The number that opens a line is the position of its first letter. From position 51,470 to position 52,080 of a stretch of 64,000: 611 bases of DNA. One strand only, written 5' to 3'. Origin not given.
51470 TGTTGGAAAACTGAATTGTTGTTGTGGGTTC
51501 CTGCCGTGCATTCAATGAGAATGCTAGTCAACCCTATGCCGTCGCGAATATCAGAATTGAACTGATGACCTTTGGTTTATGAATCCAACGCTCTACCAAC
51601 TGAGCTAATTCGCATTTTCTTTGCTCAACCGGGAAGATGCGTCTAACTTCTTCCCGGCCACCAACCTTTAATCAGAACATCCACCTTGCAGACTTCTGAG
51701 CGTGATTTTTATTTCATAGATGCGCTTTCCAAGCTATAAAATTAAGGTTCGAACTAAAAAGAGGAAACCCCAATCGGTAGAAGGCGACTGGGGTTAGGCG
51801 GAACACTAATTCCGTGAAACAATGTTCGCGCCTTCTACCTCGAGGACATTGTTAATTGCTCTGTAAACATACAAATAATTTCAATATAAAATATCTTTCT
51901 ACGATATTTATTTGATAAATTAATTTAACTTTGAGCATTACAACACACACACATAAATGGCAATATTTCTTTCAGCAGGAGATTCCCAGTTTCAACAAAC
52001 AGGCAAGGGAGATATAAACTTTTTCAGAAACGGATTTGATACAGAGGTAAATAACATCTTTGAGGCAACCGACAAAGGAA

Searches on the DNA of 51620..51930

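Call 80: search_rna_families(source=window, start=51620, end=51930, threshold=evalue, max_evalue=1)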
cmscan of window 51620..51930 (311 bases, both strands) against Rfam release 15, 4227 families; matches with E-value up to 1: 1.
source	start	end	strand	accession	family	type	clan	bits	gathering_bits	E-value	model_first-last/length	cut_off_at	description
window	51751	51829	-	RF00236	ctRNA_pGA1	Gene; antisense;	-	20.4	45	0.068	1-79/79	no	ctRNA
